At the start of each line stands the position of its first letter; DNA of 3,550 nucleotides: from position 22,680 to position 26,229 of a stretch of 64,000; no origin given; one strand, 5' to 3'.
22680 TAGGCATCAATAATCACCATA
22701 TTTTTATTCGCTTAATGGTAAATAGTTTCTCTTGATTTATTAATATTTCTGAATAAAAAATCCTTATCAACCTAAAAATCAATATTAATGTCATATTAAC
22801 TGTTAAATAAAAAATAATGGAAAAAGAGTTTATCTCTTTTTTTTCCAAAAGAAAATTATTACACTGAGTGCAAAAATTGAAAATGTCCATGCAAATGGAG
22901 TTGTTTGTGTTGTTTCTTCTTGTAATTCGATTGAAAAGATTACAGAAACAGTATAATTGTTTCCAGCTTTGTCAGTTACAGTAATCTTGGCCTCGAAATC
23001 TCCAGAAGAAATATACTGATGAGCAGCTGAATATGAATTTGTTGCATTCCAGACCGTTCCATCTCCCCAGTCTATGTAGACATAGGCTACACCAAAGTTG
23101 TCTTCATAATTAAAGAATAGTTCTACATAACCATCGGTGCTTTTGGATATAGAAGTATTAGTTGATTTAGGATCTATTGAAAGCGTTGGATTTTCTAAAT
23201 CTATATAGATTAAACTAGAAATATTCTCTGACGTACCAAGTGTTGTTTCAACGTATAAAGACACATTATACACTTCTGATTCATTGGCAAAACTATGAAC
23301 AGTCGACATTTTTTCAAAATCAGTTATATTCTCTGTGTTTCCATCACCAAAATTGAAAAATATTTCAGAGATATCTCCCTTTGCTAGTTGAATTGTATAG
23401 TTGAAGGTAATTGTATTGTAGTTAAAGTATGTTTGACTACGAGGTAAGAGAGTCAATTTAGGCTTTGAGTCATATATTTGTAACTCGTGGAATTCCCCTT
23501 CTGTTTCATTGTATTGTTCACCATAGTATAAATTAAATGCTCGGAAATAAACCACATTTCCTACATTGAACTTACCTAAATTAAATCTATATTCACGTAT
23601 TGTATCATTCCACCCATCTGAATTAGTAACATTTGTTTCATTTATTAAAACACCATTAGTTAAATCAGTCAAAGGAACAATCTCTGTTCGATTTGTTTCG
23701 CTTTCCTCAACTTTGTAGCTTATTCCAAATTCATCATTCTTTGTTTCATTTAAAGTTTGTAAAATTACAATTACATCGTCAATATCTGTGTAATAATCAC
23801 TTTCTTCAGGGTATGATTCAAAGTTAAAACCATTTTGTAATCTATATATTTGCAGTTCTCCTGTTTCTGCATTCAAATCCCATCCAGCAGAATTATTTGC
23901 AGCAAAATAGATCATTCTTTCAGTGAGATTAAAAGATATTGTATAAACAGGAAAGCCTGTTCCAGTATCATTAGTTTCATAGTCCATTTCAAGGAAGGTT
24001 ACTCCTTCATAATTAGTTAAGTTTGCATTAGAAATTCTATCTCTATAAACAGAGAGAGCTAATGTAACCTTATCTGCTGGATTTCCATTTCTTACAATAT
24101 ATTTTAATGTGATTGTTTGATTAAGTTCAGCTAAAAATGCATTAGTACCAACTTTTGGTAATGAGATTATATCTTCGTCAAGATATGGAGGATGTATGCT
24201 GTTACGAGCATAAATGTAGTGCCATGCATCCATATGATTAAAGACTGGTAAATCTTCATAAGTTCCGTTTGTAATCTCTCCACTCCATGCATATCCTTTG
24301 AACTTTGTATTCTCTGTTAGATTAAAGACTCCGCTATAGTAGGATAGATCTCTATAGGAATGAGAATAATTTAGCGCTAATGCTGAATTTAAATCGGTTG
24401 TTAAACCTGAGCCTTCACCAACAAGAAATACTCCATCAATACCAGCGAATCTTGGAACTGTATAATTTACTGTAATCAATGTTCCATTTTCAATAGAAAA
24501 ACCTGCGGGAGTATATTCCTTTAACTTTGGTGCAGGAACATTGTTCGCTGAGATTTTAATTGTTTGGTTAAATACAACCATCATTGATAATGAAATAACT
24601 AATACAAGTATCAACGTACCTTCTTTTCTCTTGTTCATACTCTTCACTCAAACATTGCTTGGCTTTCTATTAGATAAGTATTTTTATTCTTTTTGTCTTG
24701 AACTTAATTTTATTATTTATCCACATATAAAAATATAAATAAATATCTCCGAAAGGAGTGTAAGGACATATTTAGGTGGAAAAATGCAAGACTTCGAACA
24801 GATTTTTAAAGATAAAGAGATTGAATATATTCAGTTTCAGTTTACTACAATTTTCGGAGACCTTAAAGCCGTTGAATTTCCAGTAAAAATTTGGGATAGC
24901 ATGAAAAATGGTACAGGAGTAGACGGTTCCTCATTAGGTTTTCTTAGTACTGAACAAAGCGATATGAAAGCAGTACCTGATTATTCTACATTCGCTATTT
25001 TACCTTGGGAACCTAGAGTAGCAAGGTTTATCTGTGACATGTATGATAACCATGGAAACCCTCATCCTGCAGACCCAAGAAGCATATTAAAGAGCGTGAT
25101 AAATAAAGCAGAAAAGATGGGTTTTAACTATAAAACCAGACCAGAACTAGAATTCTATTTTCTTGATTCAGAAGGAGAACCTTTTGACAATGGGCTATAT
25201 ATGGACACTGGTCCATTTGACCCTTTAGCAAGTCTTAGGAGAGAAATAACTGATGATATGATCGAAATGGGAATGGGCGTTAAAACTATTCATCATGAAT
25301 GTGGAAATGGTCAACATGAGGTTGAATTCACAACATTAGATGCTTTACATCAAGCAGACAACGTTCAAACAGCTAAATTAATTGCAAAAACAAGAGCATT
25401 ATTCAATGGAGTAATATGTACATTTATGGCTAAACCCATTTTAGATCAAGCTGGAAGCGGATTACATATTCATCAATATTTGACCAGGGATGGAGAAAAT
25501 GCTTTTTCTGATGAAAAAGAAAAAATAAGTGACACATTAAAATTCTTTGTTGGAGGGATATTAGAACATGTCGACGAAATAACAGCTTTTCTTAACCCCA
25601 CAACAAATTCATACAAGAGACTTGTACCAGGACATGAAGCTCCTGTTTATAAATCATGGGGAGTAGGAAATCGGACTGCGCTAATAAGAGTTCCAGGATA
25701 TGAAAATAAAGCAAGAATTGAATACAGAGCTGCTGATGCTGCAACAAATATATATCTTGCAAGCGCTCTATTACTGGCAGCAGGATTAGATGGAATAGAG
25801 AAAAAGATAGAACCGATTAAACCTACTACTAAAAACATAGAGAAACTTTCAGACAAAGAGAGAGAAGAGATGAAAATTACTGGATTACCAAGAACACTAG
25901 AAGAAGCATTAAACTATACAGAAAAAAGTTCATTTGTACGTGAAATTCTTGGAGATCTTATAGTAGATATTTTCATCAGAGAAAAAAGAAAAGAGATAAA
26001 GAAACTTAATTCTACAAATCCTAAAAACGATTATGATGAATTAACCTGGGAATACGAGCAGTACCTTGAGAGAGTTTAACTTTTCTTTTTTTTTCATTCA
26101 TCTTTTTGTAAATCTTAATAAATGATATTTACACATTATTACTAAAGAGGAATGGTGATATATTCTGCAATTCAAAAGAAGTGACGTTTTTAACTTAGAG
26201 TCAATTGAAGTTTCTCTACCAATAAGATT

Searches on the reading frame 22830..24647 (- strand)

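Call 66: search_protein_families(library=pfam, proteins=[window:22830-24647:-], max_evalue=0.0001)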
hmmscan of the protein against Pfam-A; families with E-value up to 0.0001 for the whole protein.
window:22830-24647:- (605 aa): 2 families
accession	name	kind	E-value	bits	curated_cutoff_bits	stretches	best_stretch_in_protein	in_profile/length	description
PF18911.6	PKD_4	-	2.4e-09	37.6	27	0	406-477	13-78/85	PKD domain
PF00801.26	PKD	-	5e-07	30.1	23.5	0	519-564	27-72/80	PKD domain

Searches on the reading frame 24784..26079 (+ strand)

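Call 66: search_protein_families(library=pfam, proteins=[window:24784-26079:+], max_evalue=0.0001)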
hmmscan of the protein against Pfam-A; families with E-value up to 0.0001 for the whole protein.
window:24784-26079:+ (431 aa): 2 families
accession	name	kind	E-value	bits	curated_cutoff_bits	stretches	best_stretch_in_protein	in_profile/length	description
PF00120.29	Gln-synt_C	-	4.9e-103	345.2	24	1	96-415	2-339/344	Glutamine synthetase, catalytic domain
PF03951.24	Gln-synt_N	-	6.8e-20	70.9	33.4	1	13-88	2-81/82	Glutamine synthetase, beta-Grasp domain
